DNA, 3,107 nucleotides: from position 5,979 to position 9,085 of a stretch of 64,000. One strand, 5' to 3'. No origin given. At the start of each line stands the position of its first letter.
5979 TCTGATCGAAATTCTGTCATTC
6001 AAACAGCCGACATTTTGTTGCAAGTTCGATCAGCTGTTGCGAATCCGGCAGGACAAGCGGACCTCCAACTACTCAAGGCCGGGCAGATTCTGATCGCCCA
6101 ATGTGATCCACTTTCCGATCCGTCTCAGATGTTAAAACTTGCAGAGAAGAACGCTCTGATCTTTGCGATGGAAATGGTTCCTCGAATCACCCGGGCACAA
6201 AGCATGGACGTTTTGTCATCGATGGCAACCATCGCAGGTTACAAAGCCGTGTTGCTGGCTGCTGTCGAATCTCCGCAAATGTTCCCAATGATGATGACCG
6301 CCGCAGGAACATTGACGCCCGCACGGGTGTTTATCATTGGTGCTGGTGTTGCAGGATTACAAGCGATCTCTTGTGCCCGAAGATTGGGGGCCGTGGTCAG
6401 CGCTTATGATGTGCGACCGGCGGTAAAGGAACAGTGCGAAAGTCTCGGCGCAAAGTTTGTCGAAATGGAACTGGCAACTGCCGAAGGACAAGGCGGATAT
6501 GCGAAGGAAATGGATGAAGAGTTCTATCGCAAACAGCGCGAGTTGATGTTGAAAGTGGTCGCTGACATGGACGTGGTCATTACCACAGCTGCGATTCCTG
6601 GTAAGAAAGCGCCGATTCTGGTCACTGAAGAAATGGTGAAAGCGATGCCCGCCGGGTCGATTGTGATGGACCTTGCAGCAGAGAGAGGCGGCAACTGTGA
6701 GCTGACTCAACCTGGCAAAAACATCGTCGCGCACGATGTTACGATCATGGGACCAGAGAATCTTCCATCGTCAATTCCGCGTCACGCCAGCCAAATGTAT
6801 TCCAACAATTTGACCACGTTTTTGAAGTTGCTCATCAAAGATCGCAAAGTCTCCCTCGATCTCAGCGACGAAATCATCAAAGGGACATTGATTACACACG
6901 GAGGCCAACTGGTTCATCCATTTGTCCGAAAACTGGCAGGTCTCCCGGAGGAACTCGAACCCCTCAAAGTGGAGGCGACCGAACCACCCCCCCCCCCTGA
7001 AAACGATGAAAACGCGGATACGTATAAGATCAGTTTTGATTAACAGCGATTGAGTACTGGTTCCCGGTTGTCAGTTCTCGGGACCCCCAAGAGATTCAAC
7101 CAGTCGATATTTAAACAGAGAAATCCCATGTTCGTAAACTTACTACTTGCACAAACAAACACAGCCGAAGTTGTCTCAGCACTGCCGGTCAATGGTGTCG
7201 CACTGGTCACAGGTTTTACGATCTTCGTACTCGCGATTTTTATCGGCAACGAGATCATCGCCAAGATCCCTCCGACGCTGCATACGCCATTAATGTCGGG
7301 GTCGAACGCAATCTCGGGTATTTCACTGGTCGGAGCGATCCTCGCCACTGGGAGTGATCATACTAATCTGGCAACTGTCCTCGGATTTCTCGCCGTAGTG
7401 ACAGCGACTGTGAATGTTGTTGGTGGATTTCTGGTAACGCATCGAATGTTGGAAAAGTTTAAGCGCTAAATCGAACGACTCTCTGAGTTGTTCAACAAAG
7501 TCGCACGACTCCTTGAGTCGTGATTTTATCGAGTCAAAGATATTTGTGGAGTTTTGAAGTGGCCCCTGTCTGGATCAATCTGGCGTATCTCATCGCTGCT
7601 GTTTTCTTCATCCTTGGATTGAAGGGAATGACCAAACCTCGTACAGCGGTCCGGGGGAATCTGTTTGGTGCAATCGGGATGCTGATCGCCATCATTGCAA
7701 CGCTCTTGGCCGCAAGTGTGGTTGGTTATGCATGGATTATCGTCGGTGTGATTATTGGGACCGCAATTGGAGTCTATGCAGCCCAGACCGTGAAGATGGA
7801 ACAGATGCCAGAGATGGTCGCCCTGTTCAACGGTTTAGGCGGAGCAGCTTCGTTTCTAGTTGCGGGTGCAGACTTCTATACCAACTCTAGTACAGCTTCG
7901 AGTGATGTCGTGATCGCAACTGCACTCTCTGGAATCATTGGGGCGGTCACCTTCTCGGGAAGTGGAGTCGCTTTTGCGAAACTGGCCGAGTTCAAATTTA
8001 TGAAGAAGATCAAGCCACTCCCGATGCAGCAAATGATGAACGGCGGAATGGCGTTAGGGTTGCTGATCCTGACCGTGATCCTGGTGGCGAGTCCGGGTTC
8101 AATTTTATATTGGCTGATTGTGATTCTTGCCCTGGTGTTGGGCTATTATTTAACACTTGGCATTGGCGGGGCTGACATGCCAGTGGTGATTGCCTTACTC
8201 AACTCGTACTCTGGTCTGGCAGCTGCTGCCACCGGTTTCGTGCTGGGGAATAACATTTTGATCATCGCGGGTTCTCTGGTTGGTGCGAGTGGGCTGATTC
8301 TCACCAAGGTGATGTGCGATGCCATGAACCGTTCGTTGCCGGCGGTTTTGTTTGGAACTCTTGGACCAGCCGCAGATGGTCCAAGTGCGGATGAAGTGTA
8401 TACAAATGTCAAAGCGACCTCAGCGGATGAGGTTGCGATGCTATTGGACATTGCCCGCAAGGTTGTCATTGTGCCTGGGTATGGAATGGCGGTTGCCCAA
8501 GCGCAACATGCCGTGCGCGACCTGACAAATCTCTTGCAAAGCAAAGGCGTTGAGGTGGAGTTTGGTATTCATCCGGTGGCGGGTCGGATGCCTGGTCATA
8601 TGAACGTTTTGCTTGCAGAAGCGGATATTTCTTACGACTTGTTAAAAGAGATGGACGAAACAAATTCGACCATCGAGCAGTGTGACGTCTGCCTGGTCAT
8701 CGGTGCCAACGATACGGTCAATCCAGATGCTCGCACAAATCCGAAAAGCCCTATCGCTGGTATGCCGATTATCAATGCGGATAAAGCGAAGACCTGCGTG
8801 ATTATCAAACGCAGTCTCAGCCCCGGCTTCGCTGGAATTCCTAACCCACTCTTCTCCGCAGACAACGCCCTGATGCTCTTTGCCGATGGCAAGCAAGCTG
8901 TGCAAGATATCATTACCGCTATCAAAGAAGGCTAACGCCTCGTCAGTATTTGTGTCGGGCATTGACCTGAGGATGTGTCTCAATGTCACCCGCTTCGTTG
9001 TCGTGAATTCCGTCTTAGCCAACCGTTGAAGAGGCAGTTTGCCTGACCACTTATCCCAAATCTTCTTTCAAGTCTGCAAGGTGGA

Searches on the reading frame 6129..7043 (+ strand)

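Call 34: search_protein_families(library=pfam, proteins=[window:6129-7043:+], max_evalue=0.00001)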
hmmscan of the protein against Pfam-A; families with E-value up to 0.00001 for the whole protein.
window:6129-7043:+ (304 aa): 2 families
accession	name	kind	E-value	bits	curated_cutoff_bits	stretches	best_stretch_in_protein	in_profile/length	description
PF01262.27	AlaDh_PNT_C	-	7.9e-69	231.8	23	1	40-263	1-213/214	Alanine dehydrogenase/PNT, C-terminal domain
PF05222.21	AlaDh_PNT_N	-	3.3e-07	31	30.4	1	3-36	103-136/136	Alanine dehydrogenase/PNT, N-terminal domain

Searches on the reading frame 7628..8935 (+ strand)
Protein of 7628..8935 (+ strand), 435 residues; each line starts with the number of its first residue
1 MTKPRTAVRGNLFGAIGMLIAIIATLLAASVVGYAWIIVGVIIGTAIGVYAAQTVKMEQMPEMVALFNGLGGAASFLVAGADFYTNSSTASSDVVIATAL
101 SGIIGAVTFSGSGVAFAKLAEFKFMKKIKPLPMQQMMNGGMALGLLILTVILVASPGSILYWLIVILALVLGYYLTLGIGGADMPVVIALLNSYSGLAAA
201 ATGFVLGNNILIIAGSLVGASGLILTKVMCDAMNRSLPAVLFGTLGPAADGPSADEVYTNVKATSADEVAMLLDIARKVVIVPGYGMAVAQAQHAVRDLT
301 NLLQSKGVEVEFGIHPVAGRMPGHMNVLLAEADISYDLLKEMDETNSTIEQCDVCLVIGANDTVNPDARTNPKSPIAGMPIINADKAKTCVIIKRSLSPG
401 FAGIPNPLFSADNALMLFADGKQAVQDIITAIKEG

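Call 34: search_protein_families(library=pfam, proteins=[window:7628-8935:+], max_evalue=0.00001)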
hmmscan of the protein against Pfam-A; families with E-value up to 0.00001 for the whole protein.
window:7628-8935:+ (435 aa): 1 family
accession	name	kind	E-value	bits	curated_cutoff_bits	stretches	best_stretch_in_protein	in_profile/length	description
PF02233.22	PNTB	-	4.3e-170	567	31.7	1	1-430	19-455/456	NAD(P) transhydrogenase beta subunit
